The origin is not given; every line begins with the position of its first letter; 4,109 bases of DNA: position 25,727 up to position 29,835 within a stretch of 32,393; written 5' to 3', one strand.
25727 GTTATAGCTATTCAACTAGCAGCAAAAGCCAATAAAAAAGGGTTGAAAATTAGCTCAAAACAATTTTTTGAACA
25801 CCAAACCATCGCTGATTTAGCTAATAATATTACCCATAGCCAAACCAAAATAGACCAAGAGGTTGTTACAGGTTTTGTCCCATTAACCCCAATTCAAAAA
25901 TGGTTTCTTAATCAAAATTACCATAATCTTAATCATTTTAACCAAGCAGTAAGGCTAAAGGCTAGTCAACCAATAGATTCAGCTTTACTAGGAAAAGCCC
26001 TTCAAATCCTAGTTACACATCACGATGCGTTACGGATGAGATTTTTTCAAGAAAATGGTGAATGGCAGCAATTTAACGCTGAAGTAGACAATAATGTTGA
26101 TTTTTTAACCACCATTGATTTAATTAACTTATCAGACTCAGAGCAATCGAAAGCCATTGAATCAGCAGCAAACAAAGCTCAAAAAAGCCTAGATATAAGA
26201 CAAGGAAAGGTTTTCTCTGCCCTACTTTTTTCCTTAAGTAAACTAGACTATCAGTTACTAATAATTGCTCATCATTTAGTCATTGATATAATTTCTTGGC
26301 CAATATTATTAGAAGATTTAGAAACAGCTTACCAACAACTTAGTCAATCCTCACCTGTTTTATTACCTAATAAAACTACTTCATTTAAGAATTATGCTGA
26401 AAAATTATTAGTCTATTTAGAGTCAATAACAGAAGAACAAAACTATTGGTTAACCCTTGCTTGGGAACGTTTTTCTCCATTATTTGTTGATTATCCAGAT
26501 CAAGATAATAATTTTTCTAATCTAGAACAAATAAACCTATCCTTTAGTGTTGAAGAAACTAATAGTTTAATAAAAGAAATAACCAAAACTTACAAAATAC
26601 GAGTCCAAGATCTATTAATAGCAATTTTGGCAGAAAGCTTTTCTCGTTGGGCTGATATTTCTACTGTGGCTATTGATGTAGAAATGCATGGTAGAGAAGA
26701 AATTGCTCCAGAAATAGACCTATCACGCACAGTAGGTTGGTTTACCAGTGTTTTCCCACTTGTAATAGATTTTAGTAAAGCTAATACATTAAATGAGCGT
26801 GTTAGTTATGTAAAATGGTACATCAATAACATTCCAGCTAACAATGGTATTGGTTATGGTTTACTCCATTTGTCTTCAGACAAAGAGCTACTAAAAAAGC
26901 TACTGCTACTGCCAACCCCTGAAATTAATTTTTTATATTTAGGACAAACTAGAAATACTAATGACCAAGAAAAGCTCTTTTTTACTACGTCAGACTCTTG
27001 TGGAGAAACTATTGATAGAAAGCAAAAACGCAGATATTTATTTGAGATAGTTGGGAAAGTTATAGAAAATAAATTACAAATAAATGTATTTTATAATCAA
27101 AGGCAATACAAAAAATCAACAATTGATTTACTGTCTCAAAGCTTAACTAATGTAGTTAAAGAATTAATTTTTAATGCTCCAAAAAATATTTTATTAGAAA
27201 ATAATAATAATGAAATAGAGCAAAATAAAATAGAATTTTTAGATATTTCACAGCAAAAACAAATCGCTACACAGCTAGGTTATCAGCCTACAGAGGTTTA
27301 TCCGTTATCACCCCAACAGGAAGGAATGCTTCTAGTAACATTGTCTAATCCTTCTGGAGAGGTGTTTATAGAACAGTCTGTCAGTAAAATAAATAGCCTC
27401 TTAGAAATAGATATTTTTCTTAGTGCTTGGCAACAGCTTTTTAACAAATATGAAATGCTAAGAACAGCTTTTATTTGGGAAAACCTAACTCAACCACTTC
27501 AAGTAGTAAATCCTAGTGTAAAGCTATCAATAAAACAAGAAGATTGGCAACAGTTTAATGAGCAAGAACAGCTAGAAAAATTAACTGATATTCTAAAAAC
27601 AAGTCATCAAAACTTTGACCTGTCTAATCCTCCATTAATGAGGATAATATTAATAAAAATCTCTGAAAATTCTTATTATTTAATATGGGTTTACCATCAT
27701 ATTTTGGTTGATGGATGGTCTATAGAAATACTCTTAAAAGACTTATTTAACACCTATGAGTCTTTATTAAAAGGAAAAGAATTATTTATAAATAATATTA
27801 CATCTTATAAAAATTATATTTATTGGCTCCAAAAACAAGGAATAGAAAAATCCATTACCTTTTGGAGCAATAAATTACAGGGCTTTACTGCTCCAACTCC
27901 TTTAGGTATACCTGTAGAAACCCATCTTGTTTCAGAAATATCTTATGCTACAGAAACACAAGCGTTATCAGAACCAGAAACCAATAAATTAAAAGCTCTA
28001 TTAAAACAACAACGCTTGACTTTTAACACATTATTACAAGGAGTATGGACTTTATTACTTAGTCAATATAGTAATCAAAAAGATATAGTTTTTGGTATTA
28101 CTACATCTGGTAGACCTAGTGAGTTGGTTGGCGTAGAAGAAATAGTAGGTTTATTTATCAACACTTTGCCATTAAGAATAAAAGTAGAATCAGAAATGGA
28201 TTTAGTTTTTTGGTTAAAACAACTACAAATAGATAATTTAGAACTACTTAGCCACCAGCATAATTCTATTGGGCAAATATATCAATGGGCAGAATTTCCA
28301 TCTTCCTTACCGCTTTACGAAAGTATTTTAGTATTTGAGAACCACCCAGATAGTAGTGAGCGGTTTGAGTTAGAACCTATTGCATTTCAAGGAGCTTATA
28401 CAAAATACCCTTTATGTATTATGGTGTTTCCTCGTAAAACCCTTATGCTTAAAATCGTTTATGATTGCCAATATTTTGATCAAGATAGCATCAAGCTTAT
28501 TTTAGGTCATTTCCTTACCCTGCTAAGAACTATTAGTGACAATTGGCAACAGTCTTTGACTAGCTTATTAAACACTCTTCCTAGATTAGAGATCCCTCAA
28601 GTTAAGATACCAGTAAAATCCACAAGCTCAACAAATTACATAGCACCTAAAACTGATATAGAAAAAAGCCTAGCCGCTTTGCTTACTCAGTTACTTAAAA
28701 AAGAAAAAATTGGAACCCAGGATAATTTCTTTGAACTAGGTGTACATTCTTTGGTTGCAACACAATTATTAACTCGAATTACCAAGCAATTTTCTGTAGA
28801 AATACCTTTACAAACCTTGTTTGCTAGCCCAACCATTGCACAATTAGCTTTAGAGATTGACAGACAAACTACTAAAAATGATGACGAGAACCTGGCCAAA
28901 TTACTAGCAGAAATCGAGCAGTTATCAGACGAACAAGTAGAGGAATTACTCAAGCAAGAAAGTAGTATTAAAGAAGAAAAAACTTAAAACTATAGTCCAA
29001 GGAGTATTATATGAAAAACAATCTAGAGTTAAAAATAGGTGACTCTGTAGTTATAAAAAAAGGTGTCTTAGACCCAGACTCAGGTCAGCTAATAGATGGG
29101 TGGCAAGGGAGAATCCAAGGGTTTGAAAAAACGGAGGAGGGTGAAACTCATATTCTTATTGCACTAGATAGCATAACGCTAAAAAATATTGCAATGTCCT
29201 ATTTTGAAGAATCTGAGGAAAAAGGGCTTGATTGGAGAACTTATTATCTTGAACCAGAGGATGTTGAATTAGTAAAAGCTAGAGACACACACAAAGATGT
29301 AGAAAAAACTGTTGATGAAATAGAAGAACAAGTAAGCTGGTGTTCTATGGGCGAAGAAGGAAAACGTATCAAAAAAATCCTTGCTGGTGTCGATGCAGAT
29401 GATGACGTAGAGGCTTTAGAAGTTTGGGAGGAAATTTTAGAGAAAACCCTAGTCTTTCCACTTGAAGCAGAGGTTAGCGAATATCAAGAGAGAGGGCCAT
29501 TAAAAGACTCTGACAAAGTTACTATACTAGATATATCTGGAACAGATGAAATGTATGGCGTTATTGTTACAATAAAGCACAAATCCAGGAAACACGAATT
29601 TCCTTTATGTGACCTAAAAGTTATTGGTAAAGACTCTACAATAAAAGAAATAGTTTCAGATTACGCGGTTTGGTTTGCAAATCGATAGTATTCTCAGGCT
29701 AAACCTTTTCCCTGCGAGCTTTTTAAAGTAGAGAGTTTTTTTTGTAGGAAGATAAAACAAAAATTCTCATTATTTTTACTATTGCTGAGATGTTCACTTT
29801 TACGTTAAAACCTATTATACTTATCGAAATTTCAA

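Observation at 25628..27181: Complete epimerisation domain placed directly after a KS-AT-KR module, on an E-type peptidyl-carrier-like domain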

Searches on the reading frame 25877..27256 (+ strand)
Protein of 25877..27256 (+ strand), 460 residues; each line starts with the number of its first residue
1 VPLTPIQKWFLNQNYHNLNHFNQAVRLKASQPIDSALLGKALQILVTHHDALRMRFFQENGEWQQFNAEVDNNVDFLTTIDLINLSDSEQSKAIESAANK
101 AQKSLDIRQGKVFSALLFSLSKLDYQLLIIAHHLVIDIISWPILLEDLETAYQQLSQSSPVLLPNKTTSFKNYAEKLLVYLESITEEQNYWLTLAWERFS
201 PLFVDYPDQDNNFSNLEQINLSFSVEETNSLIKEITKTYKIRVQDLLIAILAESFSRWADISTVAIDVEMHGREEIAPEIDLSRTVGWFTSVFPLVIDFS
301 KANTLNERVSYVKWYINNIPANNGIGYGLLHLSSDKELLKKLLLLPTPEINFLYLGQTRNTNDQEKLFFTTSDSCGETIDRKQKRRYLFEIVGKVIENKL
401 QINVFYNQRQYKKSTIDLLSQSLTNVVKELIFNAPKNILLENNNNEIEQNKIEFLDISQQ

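Call 51: search_protein_representatives(protein=window:25877-27256:+)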
Query: 460 residues. Proteins with E-value up to 0.001 (for the whole library): 40987; up to 1e-10: 21905; up to 1e-30: 10963. The best 150 are listed.
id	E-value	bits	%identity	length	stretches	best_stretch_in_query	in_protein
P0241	0.0e+00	1169.7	30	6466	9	1-431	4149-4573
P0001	0.0e+00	1024.2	72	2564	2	1-460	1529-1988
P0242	1.1e-282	953.8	30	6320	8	1-429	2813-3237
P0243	2.3e-276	932.9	28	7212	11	2-431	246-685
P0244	3.2e-248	840.1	30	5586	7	2-433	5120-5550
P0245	2.0e-240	814.4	28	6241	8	1-433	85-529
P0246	9.9e-238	805.6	29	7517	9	2-427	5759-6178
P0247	5.0e-237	803.3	29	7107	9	1-436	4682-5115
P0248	1.8e-236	801.4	29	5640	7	1-431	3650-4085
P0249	4.4e-236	800.1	30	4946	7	1-434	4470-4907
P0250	1.7e-234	794.9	29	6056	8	2-433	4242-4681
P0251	5.8e-232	786.6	29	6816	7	3-433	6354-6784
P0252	3.5e-227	770.8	33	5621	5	1-432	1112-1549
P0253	6.7e-222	753.4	28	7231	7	1-433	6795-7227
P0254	1.3e-221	752.4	28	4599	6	2-431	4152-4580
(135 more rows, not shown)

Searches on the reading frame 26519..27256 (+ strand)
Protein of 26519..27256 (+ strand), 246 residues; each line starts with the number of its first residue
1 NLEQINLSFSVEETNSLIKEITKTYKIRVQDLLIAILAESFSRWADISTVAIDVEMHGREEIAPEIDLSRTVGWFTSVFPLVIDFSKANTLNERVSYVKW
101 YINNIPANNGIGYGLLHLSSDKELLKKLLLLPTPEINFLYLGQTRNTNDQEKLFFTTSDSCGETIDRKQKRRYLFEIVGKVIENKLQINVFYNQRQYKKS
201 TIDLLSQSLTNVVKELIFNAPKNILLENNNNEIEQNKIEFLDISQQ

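Call 35: search_solved_structures(query=window:26519-27256:+, max_evalue=1e-10, show_alignments=5)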
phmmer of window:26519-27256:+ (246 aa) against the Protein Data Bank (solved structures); distinct sequences matched with E-value up to 1e-10: 10.
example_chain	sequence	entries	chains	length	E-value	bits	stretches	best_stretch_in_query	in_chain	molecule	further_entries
5isw_A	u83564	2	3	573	3.3e-37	131.3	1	1-211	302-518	Gramicidin S synthase 1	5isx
6ta8_A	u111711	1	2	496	3.4e-31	111.6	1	5-209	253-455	Tyrocidine synthase 2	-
9rde_A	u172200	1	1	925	7.1e-29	104.1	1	9-219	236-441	Bacitracin synthase 3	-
9up2_A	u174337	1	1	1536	1.3e-27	99.9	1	3-216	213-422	PvdL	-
9lcp_A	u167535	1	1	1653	1.5e-27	99.7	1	3-216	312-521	PvdL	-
9lcq_A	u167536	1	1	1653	1.5e-27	99.7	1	3-216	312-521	PvdL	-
9lco_A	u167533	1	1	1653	1.5e-27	99.7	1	3-216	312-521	PvdL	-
2xhg_A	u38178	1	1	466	3.8e-27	98.4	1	6-211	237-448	TYROCIDINE SYNTHETASE A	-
9bfd_A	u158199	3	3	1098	1.1e-26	96.9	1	6-218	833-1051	Tyrocidine synthase 1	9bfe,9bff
9bfg_A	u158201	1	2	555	3.1e-26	95.4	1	6-212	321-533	Tyrocidine synthase 1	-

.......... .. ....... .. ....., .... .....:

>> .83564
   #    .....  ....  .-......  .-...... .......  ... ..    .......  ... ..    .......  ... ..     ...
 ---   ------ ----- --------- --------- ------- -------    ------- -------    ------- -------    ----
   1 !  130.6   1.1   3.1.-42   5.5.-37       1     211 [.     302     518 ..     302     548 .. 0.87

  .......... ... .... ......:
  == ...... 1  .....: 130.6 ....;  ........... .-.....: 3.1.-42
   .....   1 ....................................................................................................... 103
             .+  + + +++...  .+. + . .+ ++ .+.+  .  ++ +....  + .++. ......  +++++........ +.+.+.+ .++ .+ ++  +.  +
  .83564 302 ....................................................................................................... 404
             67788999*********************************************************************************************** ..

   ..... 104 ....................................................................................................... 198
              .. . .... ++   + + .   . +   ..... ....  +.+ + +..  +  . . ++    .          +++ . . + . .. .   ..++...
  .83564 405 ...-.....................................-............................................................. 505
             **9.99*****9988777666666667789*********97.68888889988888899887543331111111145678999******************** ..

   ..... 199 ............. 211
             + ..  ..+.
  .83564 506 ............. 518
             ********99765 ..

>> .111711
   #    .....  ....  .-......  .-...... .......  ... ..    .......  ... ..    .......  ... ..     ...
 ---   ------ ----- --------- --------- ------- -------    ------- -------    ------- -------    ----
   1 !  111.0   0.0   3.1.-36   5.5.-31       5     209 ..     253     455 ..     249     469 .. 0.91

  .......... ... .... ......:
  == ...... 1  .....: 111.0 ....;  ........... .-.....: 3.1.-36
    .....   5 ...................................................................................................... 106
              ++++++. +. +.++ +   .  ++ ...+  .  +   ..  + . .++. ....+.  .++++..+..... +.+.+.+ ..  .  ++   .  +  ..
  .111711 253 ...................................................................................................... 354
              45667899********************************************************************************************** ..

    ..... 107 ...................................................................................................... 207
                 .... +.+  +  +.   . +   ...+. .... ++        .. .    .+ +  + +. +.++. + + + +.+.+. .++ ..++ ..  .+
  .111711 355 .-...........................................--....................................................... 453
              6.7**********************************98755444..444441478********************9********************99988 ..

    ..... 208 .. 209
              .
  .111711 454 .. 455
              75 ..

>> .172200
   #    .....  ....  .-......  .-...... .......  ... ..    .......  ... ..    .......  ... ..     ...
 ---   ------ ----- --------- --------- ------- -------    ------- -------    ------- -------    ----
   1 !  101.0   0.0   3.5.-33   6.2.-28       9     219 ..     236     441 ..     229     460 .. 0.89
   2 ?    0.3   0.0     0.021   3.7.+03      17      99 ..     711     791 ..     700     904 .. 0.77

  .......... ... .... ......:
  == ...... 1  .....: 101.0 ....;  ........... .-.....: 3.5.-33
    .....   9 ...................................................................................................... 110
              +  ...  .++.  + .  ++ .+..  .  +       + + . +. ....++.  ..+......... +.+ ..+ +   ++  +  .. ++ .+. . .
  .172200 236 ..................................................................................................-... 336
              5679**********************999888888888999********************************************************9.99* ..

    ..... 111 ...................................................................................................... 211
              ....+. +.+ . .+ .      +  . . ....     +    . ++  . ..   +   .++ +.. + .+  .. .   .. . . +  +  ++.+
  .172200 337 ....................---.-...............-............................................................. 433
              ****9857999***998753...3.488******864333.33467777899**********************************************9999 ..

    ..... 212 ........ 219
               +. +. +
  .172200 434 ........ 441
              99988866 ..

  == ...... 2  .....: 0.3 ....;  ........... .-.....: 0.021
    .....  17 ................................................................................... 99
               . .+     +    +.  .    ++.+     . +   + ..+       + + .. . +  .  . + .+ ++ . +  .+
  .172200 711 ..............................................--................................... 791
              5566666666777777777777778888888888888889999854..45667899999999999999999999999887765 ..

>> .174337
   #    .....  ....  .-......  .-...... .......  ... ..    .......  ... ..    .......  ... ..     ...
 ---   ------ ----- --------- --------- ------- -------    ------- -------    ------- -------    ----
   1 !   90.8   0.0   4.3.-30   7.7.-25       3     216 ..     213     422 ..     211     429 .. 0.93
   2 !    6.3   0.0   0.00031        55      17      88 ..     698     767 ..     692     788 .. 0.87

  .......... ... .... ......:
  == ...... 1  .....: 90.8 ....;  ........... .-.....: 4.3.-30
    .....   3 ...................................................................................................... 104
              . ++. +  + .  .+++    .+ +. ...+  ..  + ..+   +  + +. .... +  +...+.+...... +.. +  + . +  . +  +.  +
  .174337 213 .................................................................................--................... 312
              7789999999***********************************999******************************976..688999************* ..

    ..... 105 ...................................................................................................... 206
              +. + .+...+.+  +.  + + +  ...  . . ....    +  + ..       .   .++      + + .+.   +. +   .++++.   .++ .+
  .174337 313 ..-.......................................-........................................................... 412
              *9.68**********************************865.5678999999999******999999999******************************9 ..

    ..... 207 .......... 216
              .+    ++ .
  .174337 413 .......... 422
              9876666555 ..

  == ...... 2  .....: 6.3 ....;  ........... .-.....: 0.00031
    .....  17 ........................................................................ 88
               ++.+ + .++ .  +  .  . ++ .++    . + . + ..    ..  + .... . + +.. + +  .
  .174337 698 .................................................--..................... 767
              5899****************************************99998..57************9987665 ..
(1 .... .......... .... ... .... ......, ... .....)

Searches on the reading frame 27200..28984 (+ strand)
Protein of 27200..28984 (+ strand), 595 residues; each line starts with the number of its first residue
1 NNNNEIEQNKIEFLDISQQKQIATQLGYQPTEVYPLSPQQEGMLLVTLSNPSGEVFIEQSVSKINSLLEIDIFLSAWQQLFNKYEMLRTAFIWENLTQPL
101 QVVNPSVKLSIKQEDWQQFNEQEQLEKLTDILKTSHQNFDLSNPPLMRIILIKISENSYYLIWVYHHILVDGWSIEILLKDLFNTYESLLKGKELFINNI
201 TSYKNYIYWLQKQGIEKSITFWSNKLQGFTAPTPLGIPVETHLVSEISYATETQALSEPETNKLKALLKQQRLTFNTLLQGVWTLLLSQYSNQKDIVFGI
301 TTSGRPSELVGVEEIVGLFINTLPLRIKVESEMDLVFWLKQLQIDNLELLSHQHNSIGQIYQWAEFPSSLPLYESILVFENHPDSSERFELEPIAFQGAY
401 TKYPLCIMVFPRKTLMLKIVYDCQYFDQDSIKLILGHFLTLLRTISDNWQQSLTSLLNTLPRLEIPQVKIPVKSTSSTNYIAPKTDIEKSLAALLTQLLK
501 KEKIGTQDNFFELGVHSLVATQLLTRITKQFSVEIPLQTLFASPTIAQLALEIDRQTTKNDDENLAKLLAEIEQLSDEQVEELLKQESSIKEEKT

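Call 9: search_protein_families(library=ncbifam, proteins=[window:27200-28984:+], max_evalue=0.001)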
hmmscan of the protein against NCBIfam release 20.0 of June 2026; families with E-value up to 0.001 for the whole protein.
window:27200-28984:+ (595 aa): 8 families
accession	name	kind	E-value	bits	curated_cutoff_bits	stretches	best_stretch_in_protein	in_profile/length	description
NF004282.0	PRK05691.1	subfamily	3.9e-110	368.3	4090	2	31-455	3255-3693/4334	non-ribosomal peptide synthase/polyketide synthase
NF041803.1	NRPS_SolG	exception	1.2e-47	162.1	2200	2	31-387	109-458/1163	solanimycin non-ribosomal peptide synthetase SolG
NF047350.1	aureusi_NRPS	equivalog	4.7e-45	153.1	2500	2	30-448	991-1400/2373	aureusimine non-ribosomal peptide synthetase AusA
NF038078.1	NRPS_MxcG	equivalog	6.9e-30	103.1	2300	2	32-339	3-305/1442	myxochelin non-ribosomal peptide synthetase MxcG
TIGR03443.1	alpha_am_amid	equivalog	1.3e-18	65.9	1030.1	1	467-564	829-926/1390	L-aminoadipate-semialdehyde dehydrogenase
NF007605.2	PRK10252.1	equivalog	1.2e-14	52.8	2400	2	142-360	112-330/1292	enterobactin non-ribosomal peptide synthetase EntF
NF045894.1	PKS_plus_SDR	equivalog_domain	9.8e-05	20.1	1740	1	492-555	1448-1511/1515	type I polyketide synthase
NF005480.0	PRK07081.1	equivalog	0.0004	20.3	72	0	501-540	19-58/83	acyl carrier protein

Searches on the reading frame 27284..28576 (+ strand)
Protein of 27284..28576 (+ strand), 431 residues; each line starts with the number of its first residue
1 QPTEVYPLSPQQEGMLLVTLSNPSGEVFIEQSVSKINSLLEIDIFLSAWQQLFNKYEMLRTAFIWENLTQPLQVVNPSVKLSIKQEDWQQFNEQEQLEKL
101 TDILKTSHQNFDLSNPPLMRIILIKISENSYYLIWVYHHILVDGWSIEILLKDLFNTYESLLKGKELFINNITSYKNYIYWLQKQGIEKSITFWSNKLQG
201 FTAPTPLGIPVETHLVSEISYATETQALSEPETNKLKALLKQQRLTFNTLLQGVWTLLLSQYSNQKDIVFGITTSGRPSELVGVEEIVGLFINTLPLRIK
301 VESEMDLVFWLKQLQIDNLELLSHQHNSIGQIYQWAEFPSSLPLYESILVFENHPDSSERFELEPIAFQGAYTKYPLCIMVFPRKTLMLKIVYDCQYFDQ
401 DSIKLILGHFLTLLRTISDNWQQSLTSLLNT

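Call 41: search_solved_structures(query=window:27284-28576:+, max_evalue=1e-10, show_alignments=0)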
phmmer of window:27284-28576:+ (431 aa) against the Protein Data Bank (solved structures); distinct sequences matched with E-value up to 1e-10: 40.
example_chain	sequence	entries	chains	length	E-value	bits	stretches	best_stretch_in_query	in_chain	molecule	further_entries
8hlk_A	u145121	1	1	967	6.8e-91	308.6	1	4-428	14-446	Microcystin synthetase B (Fragment)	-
9lcq_A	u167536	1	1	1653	4e-83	283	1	4-427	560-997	PvdL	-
9up2_A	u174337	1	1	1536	6.1e-83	282.4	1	4-427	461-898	PvdL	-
9lcp_A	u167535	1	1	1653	7.6e-83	282.1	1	4-427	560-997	PvdL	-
9lco_A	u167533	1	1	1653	7.6e-83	282.1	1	4-427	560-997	PvdL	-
9rde_A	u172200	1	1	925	6.8e-73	249.3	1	4-427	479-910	Bacitracin synthase 3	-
8f7f_A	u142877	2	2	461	1.2e-66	228.7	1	3-426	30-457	Surfactin synthetase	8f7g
2vsq_A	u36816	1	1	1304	6.3e-66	226.4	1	3-426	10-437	SURFACTIN SYNTHETASE SUBUNIT 3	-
8f7h_A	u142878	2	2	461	1.8e-64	221.6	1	3-426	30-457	Surfactin synthetase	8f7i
9bfd_B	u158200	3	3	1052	7.2e-60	206.4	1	3-420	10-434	Tyrocidine synthase 2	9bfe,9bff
2jgp_A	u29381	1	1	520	1.4e-29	106.7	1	4-420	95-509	TYROCIDINE SYNTHETASE 3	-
8jbr_A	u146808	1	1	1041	9.4e-27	97.3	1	4-303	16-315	McyA protein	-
7r9x_A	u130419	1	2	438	1.6e-25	93.3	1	4-308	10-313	AmbE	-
6oyf_A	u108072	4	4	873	1.6e-21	80.1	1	41-360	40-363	Txo1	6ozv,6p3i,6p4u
6mfw_A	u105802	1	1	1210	1.3e-20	77.1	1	47-414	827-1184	Linear gramicidin synthase subunit A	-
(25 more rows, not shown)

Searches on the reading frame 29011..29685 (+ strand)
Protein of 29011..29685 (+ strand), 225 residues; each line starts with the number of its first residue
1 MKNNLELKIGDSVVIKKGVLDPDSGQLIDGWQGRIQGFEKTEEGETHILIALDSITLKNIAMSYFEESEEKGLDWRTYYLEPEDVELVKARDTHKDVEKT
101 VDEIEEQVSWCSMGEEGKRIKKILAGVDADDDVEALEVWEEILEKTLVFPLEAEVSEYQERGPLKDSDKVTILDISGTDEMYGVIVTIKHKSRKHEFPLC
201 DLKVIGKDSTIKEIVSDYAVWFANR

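Call 4: search_protein_families(library=pfam, proteins=[window:29011-29685:+], max_evalue=0.001)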
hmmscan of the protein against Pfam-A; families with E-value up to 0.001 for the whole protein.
window:29011-29685:+ (225 aa): 1 family
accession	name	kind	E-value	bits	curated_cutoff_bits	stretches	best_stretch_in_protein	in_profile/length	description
PF11535.13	Calci_bind_CcbP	-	3.4e-18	66.5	21.5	1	127-222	9-105/105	Calcium binding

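Call 62: list_cluster_members(proteins=[window:29011-29685:+, window:29861-32374:+, window:16612-21297:+])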
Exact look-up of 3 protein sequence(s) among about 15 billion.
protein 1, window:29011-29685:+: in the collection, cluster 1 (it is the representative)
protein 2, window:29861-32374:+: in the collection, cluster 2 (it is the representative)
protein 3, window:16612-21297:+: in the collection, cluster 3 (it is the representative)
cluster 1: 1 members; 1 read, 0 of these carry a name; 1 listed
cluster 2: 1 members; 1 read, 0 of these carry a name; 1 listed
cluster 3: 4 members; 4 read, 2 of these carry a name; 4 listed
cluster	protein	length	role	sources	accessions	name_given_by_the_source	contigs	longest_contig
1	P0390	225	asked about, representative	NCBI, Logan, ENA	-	-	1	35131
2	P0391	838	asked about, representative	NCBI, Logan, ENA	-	-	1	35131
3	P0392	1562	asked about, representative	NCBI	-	-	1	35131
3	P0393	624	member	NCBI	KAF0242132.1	MAG: amino acid adenylation protein, partial [bacterium]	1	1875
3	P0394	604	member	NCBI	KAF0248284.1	MAG: non-ribosomal peptide synthetase, partial [bacterium]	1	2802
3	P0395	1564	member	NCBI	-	-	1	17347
